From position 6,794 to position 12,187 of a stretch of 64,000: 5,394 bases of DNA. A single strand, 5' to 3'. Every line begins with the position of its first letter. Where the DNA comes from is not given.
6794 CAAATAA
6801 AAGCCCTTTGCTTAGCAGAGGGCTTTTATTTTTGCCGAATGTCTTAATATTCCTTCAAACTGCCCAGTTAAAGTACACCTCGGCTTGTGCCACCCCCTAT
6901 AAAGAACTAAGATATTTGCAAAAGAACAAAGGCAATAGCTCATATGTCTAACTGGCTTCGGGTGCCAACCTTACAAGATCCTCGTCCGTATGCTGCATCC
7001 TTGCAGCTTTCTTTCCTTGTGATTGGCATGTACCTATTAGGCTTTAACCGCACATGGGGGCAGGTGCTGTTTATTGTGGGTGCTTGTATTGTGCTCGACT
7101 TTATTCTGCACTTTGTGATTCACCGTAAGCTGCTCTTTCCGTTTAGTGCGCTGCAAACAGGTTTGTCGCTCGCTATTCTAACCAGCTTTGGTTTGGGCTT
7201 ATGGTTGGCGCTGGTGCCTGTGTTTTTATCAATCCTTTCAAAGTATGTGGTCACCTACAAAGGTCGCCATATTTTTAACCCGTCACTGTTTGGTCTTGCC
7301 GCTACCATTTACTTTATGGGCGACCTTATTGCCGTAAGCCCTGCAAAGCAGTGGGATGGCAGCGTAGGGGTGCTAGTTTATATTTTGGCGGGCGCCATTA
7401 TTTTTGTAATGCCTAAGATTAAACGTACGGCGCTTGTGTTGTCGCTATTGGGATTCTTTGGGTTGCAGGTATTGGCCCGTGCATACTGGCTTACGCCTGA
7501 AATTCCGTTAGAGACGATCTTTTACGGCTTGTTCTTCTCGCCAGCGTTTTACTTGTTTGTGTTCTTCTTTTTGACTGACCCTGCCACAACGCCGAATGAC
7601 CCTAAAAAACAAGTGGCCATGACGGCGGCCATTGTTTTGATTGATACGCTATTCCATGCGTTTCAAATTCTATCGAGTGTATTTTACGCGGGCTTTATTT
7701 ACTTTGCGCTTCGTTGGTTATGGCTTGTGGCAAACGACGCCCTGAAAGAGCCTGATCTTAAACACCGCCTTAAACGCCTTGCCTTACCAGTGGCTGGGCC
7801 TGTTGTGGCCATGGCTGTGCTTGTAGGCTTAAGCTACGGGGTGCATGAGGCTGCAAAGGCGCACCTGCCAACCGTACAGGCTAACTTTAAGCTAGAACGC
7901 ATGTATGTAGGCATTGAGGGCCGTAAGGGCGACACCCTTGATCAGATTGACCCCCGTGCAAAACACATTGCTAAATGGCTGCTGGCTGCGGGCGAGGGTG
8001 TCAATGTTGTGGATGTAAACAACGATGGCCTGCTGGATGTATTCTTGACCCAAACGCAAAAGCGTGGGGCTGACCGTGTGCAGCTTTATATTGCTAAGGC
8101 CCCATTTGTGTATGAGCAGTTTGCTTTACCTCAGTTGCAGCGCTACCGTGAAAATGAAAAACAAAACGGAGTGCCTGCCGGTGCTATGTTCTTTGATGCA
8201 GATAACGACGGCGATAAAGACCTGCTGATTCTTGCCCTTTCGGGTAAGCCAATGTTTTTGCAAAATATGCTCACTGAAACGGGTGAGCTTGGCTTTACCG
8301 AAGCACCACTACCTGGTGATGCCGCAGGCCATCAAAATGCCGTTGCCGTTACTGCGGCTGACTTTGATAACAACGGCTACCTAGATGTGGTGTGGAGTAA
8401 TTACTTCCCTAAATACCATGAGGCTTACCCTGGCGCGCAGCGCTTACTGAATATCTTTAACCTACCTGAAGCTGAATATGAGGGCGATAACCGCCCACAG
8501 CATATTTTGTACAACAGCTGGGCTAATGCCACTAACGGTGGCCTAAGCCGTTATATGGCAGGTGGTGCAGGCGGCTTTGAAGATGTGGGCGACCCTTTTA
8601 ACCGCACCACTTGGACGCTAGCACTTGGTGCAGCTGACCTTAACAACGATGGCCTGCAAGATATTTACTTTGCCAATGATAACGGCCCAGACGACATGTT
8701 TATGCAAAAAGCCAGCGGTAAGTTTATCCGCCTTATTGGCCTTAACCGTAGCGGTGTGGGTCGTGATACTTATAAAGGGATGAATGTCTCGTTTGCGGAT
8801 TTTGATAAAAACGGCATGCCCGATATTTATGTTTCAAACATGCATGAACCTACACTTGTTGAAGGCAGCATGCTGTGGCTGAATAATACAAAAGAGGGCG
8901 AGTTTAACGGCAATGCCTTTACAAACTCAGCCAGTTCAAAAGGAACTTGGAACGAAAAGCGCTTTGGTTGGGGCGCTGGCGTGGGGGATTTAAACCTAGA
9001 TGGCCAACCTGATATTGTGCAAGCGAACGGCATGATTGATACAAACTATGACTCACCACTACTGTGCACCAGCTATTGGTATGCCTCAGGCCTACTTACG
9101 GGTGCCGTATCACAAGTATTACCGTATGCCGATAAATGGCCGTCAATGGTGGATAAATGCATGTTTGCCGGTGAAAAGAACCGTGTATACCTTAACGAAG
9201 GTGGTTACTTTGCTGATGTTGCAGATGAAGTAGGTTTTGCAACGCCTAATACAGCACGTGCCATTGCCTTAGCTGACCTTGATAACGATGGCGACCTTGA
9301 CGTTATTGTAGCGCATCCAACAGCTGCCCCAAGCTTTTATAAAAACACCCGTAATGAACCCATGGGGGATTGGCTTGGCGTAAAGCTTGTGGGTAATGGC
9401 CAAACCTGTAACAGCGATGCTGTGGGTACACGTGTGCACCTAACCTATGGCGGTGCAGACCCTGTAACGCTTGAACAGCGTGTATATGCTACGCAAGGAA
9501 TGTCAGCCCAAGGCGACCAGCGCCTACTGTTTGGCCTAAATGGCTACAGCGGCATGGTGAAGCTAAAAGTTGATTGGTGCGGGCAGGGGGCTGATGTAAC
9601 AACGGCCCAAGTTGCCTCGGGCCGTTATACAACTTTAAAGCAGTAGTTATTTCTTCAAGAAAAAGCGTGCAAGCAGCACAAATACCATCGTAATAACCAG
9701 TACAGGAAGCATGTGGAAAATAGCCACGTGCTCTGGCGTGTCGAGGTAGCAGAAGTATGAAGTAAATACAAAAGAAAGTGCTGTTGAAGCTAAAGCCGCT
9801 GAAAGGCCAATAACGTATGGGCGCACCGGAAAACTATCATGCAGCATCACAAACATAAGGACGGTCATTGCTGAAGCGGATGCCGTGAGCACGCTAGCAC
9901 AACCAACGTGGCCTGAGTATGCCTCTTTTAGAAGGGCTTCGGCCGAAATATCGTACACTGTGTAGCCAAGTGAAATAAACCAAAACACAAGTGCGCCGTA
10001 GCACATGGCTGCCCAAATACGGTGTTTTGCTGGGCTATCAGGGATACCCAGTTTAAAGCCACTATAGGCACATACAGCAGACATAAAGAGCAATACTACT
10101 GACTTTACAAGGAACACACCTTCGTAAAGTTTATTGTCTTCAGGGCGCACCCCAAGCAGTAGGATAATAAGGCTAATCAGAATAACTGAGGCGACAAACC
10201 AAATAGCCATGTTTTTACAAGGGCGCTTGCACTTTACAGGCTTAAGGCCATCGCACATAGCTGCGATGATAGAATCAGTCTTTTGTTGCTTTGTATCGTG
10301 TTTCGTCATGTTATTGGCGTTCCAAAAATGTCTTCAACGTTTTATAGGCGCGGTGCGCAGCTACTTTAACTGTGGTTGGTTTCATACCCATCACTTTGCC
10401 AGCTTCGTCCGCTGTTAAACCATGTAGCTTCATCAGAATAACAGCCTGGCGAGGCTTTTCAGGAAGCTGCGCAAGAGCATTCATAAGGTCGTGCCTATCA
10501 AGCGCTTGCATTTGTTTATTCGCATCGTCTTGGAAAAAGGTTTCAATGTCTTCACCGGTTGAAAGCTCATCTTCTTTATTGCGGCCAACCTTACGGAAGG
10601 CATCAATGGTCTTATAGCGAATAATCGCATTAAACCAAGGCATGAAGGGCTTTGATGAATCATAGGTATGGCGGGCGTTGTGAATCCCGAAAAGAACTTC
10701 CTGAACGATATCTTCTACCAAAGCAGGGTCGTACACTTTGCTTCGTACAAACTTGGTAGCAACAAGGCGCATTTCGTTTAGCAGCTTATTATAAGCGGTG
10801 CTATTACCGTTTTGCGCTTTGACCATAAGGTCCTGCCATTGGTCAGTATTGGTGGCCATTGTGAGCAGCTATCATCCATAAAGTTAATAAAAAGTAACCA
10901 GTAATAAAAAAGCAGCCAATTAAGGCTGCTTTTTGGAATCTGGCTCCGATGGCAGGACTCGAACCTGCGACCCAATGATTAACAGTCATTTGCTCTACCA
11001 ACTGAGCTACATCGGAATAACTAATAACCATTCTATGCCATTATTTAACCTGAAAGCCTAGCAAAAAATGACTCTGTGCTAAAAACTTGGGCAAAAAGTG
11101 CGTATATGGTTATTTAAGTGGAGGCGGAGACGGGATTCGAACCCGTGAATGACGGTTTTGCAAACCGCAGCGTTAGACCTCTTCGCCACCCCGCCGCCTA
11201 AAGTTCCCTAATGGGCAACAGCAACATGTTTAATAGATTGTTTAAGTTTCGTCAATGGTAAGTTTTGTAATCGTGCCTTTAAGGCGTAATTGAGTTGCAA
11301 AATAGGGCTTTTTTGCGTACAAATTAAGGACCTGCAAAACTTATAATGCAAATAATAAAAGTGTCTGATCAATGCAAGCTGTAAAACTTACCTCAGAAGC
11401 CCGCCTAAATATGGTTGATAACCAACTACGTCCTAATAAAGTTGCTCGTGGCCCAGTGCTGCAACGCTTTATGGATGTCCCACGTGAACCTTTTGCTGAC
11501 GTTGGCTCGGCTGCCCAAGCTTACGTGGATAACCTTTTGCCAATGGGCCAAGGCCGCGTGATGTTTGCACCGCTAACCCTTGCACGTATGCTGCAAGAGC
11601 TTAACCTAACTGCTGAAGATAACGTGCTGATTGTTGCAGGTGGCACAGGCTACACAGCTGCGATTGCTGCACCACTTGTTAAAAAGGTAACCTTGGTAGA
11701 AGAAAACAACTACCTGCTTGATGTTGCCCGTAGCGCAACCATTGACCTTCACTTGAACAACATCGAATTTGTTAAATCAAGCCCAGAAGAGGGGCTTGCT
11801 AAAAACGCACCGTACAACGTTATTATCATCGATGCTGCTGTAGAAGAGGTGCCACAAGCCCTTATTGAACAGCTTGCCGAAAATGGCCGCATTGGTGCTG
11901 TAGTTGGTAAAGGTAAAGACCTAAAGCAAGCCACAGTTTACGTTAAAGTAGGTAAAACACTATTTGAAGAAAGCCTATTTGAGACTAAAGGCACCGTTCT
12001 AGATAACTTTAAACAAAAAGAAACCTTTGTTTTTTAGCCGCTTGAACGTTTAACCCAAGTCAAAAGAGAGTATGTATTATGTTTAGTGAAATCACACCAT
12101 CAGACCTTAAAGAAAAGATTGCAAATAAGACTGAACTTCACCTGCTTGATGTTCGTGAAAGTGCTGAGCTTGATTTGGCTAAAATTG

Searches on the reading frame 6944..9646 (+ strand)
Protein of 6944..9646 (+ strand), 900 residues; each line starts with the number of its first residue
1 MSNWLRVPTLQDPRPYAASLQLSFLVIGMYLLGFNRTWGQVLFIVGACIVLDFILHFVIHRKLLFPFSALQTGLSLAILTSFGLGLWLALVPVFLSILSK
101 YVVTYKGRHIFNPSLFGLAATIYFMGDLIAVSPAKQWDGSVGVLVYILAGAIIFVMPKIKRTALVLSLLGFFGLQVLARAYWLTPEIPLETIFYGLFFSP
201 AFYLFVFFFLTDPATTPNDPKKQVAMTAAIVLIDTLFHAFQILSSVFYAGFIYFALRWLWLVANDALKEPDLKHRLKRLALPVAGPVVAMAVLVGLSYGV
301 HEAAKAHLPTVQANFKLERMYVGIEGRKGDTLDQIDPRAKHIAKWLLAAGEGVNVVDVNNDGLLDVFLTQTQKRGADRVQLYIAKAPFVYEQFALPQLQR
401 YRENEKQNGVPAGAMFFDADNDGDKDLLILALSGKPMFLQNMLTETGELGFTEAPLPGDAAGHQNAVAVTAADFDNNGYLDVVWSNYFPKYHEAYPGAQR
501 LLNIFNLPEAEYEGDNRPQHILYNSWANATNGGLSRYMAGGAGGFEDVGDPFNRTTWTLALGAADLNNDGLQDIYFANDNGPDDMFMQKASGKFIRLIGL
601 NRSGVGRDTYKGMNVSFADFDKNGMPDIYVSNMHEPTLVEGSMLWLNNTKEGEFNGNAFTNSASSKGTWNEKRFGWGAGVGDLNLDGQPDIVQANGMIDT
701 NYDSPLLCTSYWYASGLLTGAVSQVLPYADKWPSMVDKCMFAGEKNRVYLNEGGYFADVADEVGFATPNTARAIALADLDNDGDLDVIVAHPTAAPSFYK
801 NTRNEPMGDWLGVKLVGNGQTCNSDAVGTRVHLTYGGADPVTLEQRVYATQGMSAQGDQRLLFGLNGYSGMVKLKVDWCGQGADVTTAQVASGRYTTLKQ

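Call 6: search_protein_families(library=pfam, proteins=[window:6944-9646:+], max_evalue=0.01)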
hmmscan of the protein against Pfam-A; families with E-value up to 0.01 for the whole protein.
window:6944-9646:+ (900 aa): 5 families
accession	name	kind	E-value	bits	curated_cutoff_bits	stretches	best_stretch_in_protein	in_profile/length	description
PF13517.12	FG-GAP_3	-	1.1e-32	112.8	26.9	5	565-630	1-61/61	FG-GAP-like repeat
PF01839.29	FG-GAP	-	3.6e-20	71.9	22.1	2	467-489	3-25/37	FG-GAP repeat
PF03116.20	NQR2_RnfD_RnfE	-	2.1e-08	34.3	27.7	2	24-124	28-129/296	NQR2, RnfD, RnfE family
PF07593.17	UnbV_ASPIC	-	2.4e-07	31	23.4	1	826-894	1-65/68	ASPIC and UnbV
PF12256.14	TcdB_toxin_midN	-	0.0028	17.4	24.8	0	456-503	17-64/181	Insecticide toxin TcdB middle/N-terminal region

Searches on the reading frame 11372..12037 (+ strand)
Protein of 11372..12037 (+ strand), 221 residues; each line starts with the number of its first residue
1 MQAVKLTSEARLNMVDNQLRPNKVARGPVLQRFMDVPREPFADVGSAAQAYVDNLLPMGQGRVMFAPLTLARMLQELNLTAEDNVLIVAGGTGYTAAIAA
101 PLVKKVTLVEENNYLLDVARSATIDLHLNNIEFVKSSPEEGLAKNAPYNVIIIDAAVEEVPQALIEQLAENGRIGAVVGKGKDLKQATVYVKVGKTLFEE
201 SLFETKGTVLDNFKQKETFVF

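Call 41: search_protein_families(library=pfam, proteins=[window:11372-12037:+], max_evalue=0.00001)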
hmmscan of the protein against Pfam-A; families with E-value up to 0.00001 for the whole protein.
window:11372-12037:+ (221 aa): 1 family
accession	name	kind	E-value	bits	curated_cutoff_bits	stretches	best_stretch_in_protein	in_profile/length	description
PF01135.25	PCMT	-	9.6e-32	110.9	20.3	1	18-193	9-187/210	Protein-L-isoaspartate(D-aspartate) O-methyltransferase (PCMT)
